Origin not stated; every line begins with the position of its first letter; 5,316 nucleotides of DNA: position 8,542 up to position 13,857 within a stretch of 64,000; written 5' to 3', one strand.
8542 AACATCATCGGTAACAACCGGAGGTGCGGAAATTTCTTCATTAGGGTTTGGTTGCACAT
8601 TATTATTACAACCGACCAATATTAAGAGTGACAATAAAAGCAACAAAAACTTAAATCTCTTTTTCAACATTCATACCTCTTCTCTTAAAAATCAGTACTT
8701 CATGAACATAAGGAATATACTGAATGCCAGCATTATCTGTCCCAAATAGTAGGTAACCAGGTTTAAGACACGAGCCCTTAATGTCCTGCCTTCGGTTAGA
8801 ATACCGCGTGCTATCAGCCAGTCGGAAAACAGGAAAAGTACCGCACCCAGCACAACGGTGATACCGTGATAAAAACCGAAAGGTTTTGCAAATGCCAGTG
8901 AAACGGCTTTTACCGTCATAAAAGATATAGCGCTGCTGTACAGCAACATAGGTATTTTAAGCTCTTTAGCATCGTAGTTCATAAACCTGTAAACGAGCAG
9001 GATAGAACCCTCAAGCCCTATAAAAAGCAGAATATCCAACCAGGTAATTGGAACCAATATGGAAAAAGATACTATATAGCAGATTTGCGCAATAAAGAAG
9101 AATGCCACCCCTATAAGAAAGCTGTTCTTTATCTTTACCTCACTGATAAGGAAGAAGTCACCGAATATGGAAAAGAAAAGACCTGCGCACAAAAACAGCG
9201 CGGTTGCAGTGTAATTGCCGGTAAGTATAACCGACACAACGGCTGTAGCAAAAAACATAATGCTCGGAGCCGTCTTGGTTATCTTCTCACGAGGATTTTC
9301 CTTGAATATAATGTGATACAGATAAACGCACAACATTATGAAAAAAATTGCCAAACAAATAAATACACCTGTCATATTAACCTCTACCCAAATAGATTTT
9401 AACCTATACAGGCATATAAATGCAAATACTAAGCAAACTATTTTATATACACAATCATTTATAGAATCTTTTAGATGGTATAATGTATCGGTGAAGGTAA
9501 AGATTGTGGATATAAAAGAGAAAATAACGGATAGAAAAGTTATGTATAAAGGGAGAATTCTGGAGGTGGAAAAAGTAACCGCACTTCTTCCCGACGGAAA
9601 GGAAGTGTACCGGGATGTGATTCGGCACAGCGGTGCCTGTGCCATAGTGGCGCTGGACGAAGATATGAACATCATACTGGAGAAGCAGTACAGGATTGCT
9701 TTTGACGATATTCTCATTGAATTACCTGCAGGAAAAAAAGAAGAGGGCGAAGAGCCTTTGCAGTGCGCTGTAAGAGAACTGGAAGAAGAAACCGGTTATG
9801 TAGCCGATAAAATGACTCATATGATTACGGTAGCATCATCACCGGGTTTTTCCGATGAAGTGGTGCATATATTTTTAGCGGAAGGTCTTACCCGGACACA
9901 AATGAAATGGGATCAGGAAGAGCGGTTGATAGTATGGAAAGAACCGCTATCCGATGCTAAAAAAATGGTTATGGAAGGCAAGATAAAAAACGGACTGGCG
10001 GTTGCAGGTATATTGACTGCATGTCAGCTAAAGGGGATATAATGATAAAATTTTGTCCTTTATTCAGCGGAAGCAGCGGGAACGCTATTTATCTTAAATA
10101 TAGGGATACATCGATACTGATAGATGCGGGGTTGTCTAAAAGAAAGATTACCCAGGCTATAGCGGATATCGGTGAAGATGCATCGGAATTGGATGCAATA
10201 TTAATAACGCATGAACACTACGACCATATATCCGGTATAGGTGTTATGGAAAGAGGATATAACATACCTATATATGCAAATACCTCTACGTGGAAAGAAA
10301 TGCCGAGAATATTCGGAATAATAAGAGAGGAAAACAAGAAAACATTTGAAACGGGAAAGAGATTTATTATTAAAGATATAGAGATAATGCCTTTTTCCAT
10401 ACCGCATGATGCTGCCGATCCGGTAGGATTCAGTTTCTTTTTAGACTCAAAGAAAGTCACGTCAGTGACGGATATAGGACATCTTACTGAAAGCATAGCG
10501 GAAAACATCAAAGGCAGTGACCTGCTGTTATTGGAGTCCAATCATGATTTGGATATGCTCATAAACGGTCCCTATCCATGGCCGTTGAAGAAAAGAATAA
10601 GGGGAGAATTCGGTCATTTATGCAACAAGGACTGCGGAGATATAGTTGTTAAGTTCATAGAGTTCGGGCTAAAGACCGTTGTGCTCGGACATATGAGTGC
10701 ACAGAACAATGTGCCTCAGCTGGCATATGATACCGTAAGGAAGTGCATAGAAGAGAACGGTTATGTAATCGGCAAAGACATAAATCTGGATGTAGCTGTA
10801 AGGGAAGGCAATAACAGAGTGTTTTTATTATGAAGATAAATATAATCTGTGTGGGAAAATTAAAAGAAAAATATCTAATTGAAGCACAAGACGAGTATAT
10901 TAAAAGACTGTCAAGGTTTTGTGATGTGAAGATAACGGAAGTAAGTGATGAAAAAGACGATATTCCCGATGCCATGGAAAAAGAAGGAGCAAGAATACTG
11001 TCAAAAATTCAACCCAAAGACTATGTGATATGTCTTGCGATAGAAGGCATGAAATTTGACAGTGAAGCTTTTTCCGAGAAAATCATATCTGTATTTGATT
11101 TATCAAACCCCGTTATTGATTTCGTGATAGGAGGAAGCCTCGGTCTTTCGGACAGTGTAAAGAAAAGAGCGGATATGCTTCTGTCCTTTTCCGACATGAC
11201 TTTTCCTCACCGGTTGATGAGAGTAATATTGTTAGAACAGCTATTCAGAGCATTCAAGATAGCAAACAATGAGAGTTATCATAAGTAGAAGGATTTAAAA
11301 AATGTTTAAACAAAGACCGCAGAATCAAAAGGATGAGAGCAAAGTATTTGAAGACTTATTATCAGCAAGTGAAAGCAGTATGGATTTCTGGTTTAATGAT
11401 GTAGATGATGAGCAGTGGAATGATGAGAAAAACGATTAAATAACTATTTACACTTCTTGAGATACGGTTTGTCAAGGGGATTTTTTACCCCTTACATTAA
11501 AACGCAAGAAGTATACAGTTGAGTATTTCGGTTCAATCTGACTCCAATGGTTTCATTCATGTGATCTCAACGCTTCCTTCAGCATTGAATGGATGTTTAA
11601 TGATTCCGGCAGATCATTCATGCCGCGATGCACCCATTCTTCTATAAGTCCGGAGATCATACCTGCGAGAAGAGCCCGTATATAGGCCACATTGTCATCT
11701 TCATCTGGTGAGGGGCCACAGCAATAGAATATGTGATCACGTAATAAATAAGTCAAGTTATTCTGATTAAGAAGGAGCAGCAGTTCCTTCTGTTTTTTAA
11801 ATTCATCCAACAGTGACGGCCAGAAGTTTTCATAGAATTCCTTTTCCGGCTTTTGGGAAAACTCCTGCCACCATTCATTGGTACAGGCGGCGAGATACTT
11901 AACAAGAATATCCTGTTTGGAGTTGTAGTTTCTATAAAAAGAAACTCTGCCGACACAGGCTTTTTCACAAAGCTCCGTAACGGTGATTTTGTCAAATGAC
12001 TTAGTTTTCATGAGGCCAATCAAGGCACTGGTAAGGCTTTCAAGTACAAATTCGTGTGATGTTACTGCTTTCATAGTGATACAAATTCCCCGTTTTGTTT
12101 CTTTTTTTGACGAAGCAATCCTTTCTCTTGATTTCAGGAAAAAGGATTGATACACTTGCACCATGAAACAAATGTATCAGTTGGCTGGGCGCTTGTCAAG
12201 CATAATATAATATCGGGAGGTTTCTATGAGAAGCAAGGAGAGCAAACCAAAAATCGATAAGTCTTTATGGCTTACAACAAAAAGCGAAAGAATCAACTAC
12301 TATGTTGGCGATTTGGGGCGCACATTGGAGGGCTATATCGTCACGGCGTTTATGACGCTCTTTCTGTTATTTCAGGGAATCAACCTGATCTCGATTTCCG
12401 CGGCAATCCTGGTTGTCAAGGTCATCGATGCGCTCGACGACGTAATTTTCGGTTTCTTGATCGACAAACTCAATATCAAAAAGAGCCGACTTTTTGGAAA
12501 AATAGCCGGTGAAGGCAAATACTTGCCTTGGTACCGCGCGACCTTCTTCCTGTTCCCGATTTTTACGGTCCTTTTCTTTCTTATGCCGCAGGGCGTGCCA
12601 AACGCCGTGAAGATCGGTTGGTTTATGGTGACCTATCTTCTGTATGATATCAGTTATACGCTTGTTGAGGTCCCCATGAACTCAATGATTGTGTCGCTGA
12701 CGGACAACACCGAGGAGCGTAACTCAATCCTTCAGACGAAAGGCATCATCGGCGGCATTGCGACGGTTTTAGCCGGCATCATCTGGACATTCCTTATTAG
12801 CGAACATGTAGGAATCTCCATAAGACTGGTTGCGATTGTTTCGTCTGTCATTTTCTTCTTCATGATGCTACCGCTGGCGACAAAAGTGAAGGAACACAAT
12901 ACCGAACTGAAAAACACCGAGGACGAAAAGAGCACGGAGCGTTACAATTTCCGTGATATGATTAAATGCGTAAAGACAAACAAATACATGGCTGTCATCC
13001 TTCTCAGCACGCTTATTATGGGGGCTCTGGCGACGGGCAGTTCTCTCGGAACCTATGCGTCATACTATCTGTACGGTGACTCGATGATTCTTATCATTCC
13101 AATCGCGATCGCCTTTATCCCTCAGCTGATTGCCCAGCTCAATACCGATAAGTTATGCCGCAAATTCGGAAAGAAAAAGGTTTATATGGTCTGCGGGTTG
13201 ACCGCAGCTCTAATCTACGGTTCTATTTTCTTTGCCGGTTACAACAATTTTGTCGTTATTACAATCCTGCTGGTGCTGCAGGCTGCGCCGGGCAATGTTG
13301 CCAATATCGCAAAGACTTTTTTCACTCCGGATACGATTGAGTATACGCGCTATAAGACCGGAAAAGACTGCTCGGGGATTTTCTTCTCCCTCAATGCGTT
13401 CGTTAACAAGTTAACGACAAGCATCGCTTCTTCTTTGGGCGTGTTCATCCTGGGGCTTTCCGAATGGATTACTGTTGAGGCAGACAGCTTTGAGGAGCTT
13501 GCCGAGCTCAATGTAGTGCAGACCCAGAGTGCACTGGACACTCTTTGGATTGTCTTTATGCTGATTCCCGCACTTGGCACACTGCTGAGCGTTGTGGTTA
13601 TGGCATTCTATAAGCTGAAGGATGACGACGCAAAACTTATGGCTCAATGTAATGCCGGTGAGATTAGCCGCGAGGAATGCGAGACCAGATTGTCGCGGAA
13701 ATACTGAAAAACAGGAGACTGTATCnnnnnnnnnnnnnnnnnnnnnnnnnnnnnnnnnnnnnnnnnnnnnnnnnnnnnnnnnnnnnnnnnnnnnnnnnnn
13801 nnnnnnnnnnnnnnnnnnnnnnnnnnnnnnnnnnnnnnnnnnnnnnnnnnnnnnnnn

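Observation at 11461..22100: Horizontally acquired cytoplasmic glycoside/phenolic-ester utilisation locus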

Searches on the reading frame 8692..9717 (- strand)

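Call 8: search_protein_families(library=pfam, proteins=[window:8692-9717:-])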
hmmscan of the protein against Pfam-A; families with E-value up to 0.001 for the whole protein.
window:8692-9717:- (341 aa): 1 family
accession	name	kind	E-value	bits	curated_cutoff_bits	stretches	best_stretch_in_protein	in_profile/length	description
PF07947.19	YhhN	-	6.1e-28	98.2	25.6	1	146-333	4-181/182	YhhN family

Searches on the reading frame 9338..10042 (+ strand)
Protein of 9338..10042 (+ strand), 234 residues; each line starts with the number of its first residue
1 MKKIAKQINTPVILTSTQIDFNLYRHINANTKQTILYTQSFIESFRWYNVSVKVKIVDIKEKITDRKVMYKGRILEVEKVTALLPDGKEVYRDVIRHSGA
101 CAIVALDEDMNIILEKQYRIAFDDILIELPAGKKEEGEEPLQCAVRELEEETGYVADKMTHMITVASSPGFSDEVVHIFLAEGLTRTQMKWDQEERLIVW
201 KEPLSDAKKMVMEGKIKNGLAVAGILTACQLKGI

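Call 8: search_protein_families(library=pfam, proteins=[window:9338-10042:+])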
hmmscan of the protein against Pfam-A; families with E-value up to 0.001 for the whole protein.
window:9338-10042:+ (234 aa): 1 family
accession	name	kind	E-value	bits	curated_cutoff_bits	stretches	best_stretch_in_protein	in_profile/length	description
PF00293.34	NUDIX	-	1.5e-14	54.6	21.1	1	97-200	3-110/134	NUDIX domain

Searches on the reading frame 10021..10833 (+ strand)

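Call 8: search_protein_families(library=pfam, proteins=[window:10021-10833:+])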
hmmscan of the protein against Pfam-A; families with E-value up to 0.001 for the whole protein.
window:10021-10833:+ (270 aa): 3 families
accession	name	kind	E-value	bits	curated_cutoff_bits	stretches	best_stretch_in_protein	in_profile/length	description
PF12706.13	Lactamase_B_2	-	6.8e-22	78.5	27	1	31-174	2-165/200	Beta-lactamase superfamily domain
PF00753.33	Lactamase_B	-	5.3e-16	59.6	22.7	1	19-150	5-148/196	Metallo-beta-lactamase superfamily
PF16661.11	Lactamase_B_6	-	4.5e-07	29.9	27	1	25-109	2-93/193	Metallo-beta-lactamase superfamily domain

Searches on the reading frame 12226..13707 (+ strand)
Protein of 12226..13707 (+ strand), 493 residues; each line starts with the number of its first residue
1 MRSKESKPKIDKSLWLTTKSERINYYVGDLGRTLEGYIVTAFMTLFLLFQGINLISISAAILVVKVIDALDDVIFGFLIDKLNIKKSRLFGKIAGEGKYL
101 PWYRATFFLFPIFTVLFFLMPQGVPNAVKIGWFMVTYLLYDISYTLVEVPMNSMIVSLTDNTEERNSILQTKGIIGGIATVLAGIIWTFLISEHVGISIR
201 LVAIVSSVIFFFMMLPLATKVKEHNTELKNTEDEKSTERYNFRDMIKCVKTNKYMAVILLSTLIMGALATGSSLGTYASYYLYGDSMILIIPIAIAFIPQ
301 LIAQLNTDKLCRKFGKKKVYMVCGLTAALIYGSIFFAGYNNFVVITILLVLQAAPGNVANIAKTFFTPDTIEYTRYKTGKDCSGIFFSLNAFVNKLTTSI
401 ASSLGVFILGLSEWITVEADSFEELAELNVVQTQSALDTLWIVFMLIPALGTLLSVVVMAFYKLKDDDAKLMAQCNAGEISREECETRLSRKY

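Call 3: search_protein_families(library=pfam, proteins=[window:12226-13707:+])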
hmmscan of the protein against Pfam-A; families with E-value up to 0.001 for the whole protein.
window:12226-13707:+ (493 aa): 3 families
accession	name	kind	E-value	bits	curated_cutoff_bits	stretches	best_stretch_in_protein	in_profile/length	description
PF13347.12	MFS_2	-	1.2e-47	162.9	27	1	25-465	2-426/427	MFS/sugar transport protein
PF07690.21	MFS_1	-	1.2e-13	51.2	33.4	1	103-354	65-306/347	Major Facilitator Superfamily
PF12832.13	MFS_1_like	-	1.1e-06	28.4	25.2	1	42-352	21-311/373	MFS_1 like family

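Call 4: search_protein_families(library=ncbifam, proteins=[window:12226-13707:+])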
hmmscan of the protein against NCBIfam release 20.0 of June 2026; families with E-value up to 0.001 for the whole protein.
window:12226-13707:+ (493 aa): 5 families
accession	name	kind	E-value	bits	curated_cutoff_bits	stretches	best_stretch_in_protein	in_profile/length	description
TIGR00792.1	gph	subfamily_domain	7.6e-54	183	231.35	1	22-472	1-430/437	glycoside-pentoside-hexuronide (GPH):cation symporter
NF007353.0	PRK09848.1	equivalog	1.5e-35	122.9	528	1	24-470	12-435/457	glucuronide transporter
NF007237.0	PRK09669.1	subfamily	2.3e-29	102.4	610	1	17-479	7-445/461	putative symporter YagG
NF007749.0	PRK10429.1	equivalog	1.2e-28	100.2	456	1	19-470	5-441/473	melibiose:sodium transporter MelB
NF008526.0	PRK11462.1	equivalog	7e-17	61.3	836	1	20-476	9-443/460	glycoside-pentoside-hexuronide family transporter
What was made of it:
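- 12226..13707 (+): GPH-family (MFS_2) cation symporter, presumed to import the glycoside. TIGR00792 gph scores 183 bits, below its cut-off of 231 (calls 3, 4).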
